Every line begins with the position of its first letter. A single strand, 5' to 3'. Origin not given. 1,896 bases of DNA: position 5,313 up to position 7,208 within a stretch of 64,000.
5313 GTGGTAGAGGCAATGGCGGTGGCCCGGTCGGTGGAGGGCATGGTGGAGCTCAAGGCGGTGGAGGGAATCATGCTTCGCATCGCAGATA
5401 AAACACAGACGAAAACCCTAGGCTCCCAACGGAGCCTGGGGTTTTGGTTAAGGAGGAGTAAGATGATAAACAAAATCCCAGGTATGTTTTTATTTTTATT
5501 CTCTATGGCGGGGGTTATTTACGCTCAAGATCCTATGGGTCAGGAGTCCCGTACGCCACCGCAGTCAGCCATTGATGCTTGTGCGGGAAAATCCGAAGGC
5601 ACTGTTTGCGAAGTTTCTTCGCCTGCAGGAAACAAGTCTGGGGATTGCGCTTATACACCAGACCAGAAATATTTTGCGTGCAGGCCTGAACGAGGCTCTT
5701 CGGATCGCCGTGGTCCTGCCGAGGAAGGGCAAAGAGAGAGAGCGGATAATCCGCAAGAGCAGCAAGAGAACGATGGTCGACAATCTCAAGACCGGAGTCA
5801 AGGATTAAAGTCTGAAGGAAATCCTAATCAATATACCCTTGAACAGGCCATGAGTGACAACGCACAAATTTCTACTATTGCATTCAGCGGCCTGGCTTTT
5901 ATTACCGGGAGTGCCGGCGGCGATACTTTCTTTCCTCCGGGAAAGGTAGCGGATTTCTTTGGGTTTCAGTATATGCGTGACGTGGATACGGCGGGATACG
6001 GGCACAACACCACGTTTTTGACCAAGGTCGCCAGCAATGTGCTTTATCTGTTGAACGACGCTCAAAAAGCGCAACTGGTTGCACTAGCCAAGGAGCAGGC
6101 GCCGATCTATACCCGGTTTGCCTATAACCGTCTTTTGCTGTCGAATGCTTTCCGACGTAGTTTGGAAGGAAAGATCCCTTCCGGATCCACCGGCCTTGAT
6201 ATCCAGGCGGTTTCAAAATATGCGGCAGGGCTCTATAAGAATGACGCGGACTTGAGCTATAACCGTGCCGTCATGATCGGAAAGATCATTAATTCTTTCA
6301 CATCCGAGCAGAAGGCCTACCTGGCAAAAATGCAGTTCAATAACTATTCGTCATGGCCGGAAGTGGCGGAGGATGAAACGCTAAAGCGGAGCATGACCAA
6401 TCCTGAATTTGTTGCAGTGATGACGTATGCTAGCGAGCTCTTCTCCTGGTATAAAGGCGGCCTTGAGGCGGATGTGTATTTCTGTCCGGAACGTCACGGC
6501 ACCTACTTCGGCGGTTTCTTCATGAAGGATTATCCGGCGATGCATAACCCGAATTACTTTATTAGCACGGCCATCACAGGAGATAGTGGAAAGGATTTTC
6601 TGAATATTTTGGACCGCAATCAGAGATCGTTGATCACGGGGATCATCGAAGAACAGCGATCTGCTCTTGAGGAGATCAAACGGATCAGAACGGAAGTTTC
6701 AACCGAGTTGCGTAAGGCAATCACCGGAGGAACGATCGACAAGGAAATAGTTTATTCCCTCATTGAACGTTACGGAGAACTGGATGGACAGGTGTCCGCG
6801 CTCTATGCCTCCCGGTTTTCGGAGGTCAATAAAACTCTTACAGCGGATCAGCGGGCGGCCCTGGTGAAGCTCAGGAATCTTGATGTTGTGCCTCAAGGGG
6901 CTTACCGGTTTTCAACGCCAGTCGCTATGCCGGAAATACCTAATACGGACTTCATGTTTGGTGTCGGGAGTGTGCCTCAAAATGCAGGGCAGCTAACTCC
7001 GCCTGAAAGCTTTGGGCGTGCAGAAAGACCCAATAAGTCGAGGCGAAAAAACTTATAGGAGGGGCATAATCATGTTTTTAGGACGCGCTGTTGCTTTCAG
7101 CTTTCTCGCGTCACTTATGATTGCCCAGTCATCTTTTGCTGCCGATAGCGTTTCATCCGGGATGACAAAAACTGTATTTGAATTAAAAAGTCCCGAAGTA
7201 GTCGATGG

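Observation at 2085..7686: ECF sigma/anti-sigma module followed by low-complexity, repeat-rich secreted proteins (DUF3106-like, EF-hand, Cys-rich) and a secreted PEBP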

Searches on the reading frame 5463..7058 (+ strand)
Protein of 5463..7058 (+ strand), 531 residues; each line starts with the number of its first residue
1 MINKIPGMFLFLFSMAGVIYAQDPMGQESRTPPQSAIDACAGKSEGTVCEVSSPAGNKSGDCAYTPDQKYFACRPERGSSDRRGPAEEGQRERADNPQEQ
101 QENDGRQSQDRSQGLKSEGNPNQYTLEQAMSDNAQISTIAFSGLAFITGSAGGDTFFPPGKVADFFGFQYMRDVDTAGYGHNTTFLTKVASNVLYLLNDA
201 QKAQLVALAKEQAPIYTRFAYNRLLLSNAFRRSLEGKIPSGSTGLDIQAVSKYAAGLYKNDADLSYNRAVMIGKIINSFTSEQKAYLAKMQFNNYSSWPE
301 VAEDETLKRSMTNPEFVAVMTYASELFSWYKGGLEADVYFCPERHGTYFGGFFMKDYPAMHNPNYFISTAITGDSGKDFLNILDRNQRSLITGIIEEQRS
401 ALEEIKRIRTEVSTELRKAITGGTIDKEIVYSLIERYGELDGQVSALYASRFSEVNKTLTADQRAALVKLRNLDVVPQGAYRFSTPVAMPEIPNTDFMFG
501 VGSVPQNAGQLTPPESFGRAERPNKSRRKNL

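Call 3: search_protein_families(library=pfam, proteins=[window:5463-7058:+], max_evalue=0.1)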
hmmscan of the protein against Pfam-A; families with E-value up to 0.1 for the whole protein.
window:5463-7058:+ (531 aa): 3 families
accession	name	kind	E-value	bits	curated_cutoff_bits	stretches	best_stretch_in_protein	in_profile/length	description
PF07813.17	LTXXQ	-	9.1e-05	23.6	24.3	0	385-470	17-99/100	LTXXQ motif family protein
PF20800.2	Xp10_P7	-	0.037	14.6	27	0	270-320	5-54/73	Xanthomonas phage Xp10 Transcription regulator P7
PF13801.11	Metal_resist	-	0.056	14.1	29.2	0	383-466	42-125/125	Heavy-metal resistance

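Call 4: search_protein_families(library=ncbifam, proteins=[window:5463-7058:+], max_evalue=0.1)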
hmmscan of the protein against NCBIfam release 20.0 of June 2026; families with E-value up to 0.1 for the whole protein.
window:5463-7058:+ (531 aa): 1 family
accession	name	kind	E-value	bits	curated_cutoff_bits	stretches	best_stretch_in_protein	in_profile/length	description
TIGR01025.1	uS19_arch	equivalog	0.048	13.5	139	0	383-417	27-61/135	30S ribosomal protein S19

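Call 8: find_encoding_contigs(protein=window:5463-7058:+, flank=10000, max_places=10)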
Protein window:5463-7058:+ (531 aa): 7 contigs read that carry it; 4 places shown.
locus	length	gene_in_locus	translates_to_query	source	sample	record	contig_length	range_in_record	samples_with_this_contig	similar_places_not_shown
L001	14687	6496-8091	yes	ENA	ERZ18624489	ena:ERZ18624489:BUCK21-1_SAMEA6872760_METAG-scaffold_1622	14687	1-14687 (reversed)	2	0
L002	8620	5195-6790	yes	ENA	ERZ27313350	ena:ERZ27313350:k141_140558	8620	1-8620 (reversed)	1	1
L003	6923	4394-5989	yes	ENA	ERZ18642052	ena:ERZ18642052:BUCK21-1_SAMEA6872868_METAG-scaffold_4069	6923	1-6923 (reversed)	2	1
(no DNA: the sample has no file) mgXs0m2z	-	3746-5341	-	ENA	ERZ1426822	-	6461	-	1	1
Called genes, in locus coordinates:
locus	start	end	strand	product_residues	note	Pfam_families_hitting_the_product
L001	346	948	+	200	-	PF13338:AbiEi_4 (weak)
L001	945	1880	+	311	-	PF08843:AbiEii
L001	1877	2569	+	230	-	PF00149:Metallophos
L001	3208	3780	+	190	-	PF04542:Sigma70_r2, PF08281:Sigma70_r4_2, PF04545:Sigma70_r4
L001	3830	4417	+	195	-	PF13490:zf-HC2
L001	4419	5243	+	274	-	-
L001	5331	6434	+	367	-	-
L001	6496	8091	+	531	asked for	-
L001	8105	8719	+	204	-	PF01161:PBP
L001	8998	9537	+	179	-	PF00293:NUDIX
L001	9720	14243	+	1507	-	PF00310:GATase_2, PF04898:Glu_syn_central, PF01645:Glu_synthase, PF01493:GXGXG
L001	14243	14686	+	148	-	?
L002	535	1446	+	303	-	PF07730:HisKA_3, PF02518:HATPase_c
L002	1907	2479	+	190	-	PF04542:Sigma70_r2, PF08281:Sigma70_r4_2, PF04545:Sigma70_r4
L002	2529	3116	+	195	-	PF13490:zf-HC2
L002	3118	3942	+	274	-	-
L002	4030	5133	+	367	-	-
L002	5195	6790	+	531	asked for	-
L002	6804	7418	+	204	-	PF01161:PBP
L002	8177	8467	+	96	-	-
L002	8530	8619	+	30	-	?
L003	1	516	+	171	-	?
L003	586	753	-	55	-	-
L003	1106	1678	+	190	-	PF04542:Sigma70_r2, PF08281:Sigma70_r4_2, PF04545:Sigma70_r4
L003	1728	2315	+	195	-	PF13490:zf-HC2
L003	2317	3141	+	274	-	-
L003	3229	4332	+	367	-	-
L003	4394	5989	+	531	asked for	-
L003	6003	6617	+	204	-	PF01161:PBP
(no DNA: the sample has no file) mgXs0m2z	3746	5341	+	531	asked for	-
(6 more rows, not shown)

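Call 9: find_homologous_proteins(query=window:5463-7058:+, max_evalue=0.001)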
Query window:5463-7058:+ (531 aa): 4426 proteins with E <= 0.001 among 8000 candidates; the best 120 are listed.
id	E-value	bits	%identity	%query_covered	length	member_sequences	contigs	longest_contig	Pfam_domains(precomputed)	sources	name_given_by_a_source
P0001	0.0e+0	1203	100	100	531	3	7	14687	-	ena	-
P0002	0.0e+0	1058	88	100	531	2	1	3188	-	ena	-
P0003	0.0e+0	1057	88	99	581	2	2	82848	-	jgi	jgi:hypothetical protein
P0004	0.0e+0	1049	88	99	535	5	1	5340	-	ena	-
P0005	0.0e+0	1018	84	100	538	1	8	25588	PF07813.18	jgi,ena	-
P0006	3.0e-291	984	82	99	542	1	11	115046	PF13801.12,PF07813.18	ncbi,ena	-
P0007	2.4e-273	925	75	100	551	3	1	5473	PF13801.12,PF07813.18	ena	-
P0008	1.1e-271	920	77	96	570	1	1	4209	PF07813.18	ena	-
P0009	3.8e-269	911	75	96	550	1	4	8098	-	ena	-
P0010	2.1e-264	896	77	99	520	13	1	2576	PF07813.18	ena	-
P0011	2.3e-258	876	73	97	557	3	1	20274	PF07813.18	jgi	-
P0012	1.7e-257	873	77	94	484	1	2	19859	PF07813.18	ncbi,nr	ncbi:MAG: hypothetical protein HQL22_07365 [Candidatus Omnitrophica bacterium]|nr:hypothetical prote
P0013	4.6e-227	773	72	94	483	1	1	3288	PF07813.18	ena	-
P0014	5.0e-224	763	82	76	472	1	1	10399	-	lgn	-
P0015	4.3e-223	760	82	76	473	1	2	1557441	PF07813.18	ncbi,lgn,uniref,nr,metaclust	ncbi:hypothetical protein [Clostridium magnum]|uniref:LTXXQ motif protein n=1 Tax=Clostridium magnum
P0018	2.7e-219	747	74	83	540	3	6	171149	-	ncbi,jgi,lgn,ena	-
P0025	4.7e-218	743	74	84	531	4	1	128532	PF07813.18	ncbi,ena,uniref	ncbi:hypothetical protein [Candidatus Chlorohelix sp.]|uniref:hypothetical protein n=1 Tax=Candidatu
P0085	5.4e-204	697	75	75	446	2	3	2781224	PF07813.18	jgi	jgi:hypothetical protein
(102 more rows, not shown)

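Call 11: search_solved_structures(query=window:5463-7058:+, max_evalue=1, show_alignments=1)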
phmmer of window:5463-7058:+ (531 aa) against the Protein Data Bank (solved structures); distinct sequences matched with E-value up to 1: 1.
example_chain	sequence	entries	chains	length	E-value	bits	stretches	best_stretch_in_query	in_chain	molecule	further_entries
2agj_H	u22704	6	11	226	0.08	14.7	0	138-204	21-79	Yvo Fab, Heavy Chain | IgM Fab, heavy chain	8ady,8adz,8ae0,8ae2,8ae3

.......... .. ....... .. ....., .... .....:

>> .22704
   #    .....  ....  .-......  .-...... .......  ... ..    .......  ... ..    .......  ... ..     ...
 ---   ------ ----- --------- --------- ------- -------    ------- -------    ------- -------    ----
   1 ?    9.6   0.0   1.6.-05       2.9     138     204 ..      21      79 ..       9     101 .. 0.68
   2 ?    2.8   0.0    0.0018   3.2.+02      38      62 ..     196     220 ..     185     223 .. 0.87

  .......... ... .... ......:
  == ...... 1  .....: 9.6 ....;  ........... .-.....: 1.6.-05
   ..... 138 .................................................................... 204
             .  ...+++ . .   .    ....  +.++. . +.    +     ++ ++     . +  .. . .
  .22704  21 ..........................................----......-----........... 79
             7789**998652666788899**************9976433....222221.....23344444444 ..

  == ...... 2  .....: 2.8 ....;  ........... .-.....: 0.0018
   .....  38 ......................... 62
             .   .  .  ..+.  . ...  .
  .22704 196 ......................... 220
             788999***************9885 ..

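Call 17: find_encoding_contigs(protein=P0015, flank=10000, max_places=2)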
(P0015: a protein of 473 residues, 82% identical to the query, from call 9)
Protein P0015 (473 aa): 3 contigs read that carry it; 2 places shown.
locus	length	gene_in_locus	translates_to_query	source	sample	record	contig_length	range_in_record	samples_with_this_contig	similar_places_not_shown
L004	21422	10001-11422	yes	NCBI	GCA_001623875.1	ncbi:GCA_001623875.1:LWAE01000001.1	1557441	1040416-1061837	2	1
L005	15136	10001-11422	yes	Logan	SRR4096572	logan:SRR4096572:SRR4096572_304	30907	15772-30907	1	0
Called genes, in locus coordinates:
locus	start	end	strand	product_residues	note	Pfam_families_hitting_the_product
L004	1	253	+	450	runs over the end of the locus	-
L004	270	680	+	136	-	PF05105:Phage_holin_4_1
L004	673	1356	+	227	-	PF01520:Amidase_3, PF05036:SPOR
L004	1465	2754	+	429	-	PF00239:Resolvase, PF07508:Recombinase, PF13408:Zn_ribbon_recom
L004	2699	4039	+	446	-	PF00239:Resolvase, PF07508:Recombinase, PF13408:Zn_ribbon_recom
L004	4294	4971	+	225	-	PF00072:Response_reg, PF00486:Trans_reg_C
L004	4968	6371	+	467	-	PF00672:HAMP (weak), PF00512:HisKA, PF02518:HATPase_c, PF14501:HATPase_c_5 (faint)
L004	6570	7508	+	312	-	PF00535:Glycos_transf_2, PF10111:Glyco_tranf_2_2 (weak)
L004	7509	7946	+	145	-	PF04138:GtrA_DPMS_TM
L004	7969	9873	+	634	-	PF13231:PMT_2, PF24878:YkcB_C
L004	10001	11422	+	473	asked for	PF07813:LTXXQ (faint)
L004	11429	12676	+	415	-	PF00149:Metallophos, PF09423:PhoD (faint)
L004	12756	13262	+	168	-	-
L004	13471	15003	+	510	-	PF00149:Metallophos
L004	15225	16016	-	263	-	PF00589:Phage_integrase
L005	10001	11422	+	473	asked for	PF07813:LTXXQ (faint)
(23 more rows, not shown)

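Call 18: find_encoding_contigs(protein=P0025, flank=10000, max_places=2)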
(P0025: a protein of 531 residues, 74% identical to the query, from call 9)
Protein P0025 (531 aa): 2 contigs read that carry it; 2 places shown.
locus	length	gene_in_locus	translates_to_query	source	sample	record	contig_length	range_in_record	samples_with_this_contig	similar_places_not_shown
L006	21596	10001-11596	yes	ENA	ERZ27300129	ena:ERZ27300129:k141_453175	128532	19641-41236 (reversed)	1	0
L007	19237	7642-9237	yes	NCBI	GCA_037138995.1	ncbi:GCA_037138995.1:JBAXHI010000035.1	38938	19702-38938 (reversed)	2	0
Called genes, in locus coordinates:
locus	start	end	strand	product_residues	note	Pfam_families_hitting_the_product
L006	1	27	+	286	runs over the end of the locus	PF06500:FrsA-like (weak), PF07819:PGAP1 (faint), PF12146:Hydrolase_4, PF00561:Abhydrolase_1, PF12697:Abhydrolase_6, PF03096:Ndr (faint)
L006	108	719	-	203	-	PF05198:IF3_N, PF00707:IF3_C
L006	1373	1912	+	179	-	PF13495:Phage_int_SAM_4 (faint)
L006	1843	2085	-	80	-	PF07927:HicA_toxin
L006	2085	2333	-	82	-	-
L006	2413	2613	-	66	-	-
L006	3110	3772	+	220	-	-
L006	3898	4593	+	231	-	PF00072:Response_reg, PF00486:Trans_reg_C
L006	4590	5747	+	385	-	PF00672:HAMP, PF00512:HisKA, PF13581:HATPase_c_2 (weak), PF02518:HATPase_c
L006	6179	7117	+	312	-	PF00037:Fer4 (faint), PF12838:Fer4_7 (faint), PF12801:Fer4_5, PF13237:Fer4_10 (weak)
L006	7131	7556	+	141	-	-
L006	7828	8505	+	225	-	PF00072:Response_reg, PF00486:Trans_reg_C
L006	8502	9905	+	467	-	PF00672:HAMP, PF00512:HisKA, PF02518:HATPase_c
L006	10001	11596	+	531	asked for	PF07813:LTXXQ (faint)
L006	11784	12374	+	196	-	PF01161:PBP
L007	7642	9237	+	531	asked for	PF07813:LTXXQ (faint)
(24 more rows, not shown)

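Call 19: find_encoding_contigs(protein=P0085, flank=10000, max_places=2)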
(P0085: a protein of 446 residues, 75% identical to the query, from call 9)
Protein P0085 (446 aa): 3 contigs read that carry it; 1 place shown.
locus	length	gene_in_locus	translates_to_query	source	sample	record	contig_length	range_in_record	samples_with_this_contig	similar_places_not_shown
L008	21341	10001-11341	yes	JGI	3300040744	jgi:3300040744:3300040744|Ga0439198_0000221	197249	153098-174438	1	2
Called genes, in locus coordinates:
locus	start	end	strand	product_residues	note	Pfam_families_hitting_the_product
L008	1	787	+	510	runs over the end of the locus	PF02687:FtsX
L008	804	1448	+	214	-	PF00005:ABC_tran, PF02463:SMC_N (faint), PF13304:AAA_21 (faint)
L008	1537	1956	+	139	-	-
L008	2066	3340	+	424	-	PF01566:Nramp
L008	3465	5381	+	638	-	PF13520:AA_permease_2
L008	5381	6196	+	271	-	PF01148:CTP_transf_1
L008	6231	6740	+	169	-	PF04832:SOUL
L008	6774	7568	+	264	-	-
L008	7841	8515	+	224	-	PF00072:Response_reg, PF00486:Trans_reg_C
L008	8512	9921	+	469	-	PF00672:HAMP, PF00512:HisKA, PF02518:HATPase_c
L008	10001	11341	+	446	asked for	PF07813:LTXXQ (faint)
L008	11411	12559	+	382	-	PF00149:Metallophos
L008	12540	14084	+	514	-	PF00149:Metallophos (weak)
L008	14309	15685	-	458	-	PF01225:Mur_ligase, PF08245:Mur_ligase_M, PF02875:Mur_ligase_C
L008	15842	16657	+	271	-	PF09182:PuR_N, PF00156:Pribosyltran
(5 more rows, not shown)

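Call 23: predict_structure(alignment_id=A1)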
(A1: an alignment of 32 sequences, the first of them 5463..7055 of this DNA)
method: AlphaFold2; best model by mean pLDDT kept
length: 531 residues; sequences in the alignment: 32
mean_pLDDT: 71.9   pTM: 0.68
mean pLDDT of the five models: 71.9, 70.1, 68.7, 68.6, 68.5
residues with pLDDT >= 90: 186; 70-90: 154; 50-70: 35; < 50: 156
segments of 3 or more residues with pLDDT < 50: 1-4, 6-27, 78-122, 152-160, 167-181, 339-372, 474-487, 521-531
pLDDT, mean of each block of 10 residues (from residue 1): 40 39 43 92 84 90 89 72 38 32 29 29 62 80 78 45 47 36 69 95 95 85 86 92 94 92 90 95 93 81 89 83 84 62 42 41 44 67 96 92 88 90 94 94 91 95 88 41 43 90 90 75 40 36
secondary structure, 60 per line:
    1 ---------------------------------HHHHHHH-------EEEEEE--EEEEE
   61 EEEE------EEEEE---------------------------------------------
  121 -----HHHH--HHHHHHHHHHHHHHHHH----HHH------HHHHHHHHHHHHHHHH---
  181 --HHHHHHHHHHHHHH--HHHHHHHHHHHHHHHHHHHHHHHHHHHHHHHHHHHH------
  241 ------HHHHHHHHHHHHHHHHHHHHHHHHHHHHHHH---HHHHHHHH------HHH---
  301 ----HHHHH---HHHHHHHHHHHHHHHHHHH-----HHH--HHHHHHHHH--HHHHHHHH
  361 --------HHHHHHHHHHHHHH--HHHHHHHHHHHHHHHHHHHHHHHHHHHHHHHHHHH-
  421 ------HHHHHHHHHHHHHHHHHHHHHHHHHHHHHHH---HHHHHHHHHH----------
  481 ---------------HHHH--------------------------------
elements in order: H34-40 E48-53 E56-64 E71-75 H126-129 H132-148 H162-177 H183-196 H199-234 H247-277 H281-288 H305-309 H313-331 H342-350 H353-360 H369-382 H385-419 H427-457 H461-470 H496-499

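Call 26: find_encoding_contigs(protein=P0006, flank=10000, max_places=2)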
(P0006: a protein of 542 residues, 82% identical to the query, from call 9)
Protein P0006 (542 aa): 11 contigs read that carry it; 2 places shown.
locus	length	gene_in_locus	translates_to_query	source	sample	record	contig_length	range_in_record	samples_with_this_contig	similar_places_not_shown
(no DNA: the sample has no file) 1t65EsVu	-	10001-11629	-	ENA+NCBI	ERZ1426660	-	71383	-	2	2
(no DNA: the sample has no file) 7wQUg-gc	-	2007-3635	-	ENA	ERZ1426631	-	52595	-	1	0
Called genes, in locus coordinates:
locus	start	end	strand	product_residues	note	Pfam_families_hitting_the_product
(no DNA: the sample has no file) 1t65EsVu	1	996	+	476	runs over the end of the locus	?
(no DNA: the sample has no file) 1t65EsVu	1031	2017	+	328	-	PF12710:HAD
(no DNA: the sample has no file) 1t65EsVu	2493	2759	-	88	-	-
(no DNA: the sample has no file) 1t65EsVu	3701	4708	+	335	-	PF00248:Aldo_ket_red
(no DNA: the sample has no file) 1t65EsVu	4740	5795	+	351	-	PF08240:ADH_N, PF00107:ADH_zinc_N, PF13602:ADH_zinc_N_2 (weak)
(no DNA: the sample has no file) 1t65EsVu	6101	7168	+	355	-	-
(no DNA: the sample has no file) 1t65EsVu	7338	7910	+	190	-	-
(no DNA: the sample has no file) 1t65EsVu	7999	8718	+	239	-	-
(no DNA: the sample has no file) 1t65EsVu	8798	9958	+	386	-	PF05990:DUF900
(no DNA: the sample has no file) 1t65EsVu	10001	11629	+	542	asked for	PF07813:LTXXQ (faint), PF13801:Metal_resist (weak)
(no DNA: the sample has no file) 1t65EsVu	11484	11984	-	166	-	-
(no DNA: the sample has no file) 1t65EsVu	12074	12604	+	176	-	PF22381:Staph_reg_Sar_Rot (weak), PF01047:MarR, PF12802:MarR_2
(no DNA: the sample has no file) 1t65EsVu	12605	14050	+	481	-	PF02321:OEP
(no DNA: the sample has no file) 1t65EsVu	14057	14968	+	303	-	PF00364:Biotin_lipoyl (faint), PF25917:BSH_RND, PF25919:BSH_CusB (weak), PF25973:BSH_CzcB (weak), PF25876:HH_MFP_RND, PF25954:Beta-barrel_RND_2 (weak), PF25963:Beta-barrel_AAEA, PF25990:Beta-barrel_YknX (faint)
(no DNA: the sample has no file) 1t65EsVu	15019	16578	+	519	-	PF00083:Sugar_tr, PF07690:MFS_1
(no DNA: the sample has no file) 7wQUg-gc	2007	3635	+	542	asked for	PF07813:LTXXQ (faint), PF13801:Metal_resist (weak)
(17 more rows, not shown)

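Call 27: find_encoding_contigs(protein=P0012, flank=10000, max_places=2)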
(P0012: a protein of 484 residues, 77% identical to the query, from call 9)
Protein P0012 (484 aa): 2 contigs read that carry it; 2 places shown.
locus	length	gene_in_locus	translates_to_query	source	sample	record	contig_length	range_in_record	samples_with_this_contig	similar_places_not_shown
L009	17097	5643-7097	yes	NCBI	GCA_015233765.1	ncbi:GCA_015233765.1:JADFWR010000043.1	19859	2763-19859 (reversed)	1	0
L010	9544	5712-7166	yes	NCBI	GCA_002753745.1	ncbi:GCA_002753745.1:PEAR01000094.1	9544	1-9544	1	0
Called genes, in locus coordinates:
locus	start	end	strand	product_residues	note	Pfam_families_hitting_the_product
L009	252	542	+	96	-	PF05015:HigB-like_toxin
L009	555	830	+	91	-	PF01381:HTH_3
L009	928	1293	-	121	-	PF00583:Acetyltransf_1, PF13508:Acetyltransf_7, PF13673:Acetyltransf_10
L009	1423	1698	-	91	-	PF08681:TacA1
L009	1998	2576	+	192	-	PF07638:Sigma70_ECF, PF04542:Sigma70_r2, PF08281:Sigma70_r4_2, PF04545:Sigma70_r4, PF08280:HTH_Mga (weak)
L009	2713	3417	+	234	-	PF13490:zf-HC2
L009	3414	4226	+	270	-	PF11304:DUF3106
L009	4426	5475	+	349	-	PF21827:New_glue (weak), PF13202:EF-hand_5 (faint)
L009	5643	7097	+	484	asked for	PF07813:LTXXQ (faint)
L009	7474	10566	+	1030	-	PF12951:PATR, PF03797:Autotransporter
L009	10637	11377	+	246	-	-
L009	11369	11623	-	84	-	-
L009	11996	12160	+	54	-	PF05988:DUF899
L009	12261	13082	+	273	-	PF09296:NUDIX-like (weak), PF09297:Zn_ribbon_NUD (weak), PF00293:NUDIX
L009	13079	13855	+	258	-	PF01476:LysM, PF01510:Amidase_2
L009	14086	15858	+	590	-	PF00224:PK, PF02887:PK_C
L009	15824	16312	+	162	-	PF00359:PTS_EIIA_2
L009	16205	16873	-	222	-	PF04264:YceI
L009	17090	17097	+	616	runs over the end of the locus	PF25794:SACS (faint), PF02518:HATPase_c (weak), PF13589:HATPase_c_3, PF00183:HSP90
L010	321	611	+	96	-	PF05015:HigB-like_toxin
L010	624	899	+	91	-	PF01381:HTH_3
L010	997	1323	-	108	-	PF00583:Acetyltransf_1, PF13508:Acetyltransf_7, PF13673:Acetyltransf_10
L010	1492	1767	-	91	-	PF08681:TacA1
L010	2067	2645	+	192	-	PF07638:Sigma70_ECF, PF04542:Sigma70_r2, PF08281:Sigma70_r4_2, PF04545:Sigma70_r4, PF08280:HTH_Mga (weak)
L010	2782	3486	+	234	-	PF13490:zf-HC2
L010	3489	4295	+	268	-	PF11304:DUF3106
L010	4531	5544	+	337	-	-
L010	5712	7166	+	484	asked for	PF07813:LTXXQ (faint)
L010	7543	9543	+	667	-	?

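Call 28: find_encoding_contigs(protein=P0018, flank=10000, max_places=2)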
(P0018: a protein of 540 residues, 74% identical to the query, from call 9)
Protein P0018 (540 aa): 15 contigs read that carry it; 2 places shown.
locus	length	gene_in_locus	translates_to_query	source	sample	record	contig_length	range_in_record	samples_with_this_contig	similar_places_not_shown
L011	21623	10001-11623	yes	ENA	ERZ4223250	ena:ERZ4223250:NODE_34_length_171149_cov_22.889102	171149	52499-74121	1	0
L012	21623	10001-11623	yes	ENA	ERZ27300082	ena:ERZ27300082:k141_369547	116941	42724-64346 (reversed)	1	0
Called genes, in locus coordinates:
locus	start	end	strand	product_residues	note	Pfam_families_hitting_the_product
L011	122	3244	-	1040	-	PF05088:Bac_GDH_CD, PF00208:ELFV_dehydrog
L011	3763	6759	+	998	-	PF00072:Response_reg (weak), PF01326:PPDK_N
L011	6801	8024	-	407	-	PF01381:HTH_3, PF12844:HTH_19, PF13560:HTH_31 (weak), PF08448:PAS_4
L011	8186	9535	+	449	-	-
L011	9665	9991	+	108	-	PF01740:STAS, PF13466:STAS_2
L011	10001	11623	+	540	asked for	-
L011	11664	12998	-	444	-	PF01979:Amidohydro_1, PF07969:Amidohydro_3 (weak)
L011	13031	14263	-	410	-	PF00083:Sugar_tr (weak), PF07690:MFS_1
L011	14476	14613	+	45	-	-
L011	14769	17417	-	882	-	-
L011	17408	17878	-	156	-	-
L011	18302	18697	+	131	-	PF01850:PIN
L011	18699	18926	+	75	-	-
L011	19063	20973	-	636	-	PF02743:dCache_1, PF22673:MCP-like_PDC_1, PF07228:SpoIIE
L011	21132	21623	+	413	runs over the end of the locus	PF07690:MFS_1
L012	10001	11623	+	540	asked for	-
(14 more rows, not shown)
